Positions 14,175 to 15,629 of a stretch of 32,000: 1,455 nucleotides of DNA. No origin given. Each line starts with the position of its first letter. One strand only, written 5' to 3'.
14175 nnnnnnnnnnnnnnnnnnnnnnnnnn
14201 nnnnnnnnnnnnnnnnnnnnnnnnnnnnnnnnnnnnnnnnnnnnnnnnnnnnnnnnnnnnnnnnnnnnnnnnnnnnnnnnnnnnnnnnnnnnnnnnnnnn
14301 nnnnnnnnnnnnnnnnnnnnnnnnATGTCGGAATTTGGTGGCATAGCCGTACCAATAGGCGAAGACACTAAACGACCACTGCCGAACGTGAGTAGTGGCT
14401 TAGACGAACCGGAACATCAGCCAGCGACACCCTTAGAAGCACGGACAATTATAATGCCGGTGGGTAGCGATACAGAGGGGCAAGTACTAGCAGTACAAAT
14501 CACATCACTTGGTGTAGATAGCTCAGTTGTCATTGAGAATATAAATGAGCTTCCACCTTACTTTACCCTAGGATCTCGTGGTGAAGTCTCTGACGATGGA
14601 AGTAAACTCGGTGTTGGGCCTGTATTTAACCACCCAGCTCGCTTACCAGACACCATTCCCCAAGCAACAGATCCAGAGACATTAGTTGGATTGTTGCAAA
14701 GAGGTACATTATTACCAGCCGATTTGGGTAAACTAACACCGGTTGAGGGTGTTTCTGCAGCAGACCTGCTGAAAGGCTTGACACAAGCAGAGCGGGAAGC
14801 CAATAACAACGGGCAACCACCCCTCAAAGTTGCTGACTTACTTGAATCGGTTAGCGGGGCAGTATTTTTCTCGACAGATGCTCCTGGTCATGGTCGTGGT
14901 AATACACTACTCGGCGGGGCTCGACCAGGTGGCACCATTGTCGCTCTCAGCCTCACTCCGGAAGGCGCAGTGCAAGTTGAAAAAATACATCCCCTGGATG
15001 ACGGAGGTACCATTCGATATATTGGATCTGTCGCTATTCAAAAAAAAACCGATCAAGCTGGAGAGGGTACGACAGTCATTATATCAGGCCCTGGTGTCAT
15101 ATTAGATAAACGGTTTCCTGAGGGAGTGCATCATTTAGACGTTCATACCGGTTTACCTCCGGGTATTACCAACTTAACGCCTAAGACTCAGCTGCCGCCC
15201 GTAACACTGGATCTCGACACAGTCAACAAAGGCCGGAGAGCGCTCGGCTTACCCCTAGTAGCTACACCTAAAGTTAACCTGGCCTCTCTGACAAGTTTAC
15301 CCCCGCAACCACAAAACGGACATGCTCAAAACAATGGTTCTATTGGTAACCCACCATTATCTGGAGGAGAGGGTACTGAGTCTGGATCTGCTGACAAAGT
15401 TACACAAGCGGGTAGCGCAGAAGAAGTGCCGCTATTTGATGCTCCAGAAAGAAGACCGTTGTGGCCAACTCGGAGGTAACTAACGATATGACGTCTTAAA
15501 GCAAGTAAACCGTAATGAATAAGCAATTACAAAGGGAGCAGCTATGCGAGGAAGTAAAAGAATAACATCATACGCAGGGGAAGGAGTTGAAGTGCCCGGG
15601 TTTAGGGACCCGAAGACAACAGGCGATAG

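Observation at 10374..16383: Four-gene orphan cluster (476 / 688 / 384 / 279 aa) with no recognisable domains: candidate uncharacterised system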

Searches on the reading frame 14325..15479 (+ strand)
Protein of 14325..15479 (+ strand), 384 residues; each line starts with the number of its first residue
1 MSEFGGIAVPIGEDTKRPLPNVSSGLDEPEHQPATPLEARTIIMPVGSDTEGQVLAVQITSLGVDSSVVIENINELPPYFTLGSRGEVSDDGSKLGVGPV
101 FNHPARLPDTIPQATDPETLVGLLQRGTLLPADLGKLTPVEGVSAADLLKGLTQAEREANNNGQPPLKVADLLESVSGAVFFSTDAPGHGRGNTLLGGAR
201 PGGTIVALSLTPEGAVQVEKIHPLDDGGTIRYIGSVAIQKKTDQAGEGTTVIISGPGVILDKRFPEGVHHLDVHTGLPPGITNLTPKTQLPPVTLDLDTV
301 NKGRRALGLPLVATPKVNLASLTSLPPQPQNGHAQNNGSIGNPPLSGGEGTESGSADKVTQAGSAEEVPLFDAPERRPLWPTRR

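Call 4: search_protein_families(library=pfam, proteins=[window:14325-15479:+], max_evalue=0.1)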
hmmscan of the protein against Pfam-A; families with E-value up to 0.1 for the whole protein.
window:14325-15479:+ (384 aa): 0 families

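Call 10: search_protein_families(library=ncbifam, proteins=[window:14325-15479:+], max_evalue=1)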
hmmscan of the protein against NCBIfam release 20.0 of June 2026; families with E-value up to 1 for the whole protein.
window:14325-15479:+ (384 aa): 0 families

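Call 11: search_protein_families(library=phrogs, proteins=[window:14325-15479:+], max_evalue=1)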
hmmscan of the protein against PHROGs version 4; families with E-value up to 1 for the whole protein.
window:14325-15479:+ (384 aa): 0 families

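Call 12: search_protein_families(library=padloc, proteins=[window:14325-15479:+], max_evalue=1)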
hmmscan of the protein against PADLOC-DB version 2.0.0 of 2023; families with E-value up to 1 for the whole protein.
window:14325-15479:+ (384 aa): 0 families

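Call 27: search_solved_structures(query=window:14325-15479:+, max_evalue=10)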
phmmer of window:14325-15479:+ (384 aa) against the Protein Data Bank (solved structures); distinct sequences matched with E-value up to 10: 1.
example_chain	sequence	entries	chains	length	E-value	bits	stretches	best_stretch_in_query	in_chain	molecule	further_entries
7mvt_B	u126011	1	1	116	0.56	12.6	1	224-293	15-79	Nucleoporin NIC96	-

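Call 100: search_dna_similar(query=window:14325-15479:+, collection=phages, mode=protein, max_evalue=0.01)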
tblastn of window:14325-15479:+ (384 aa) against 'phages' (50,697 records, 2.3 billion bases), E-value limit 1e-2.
No match.
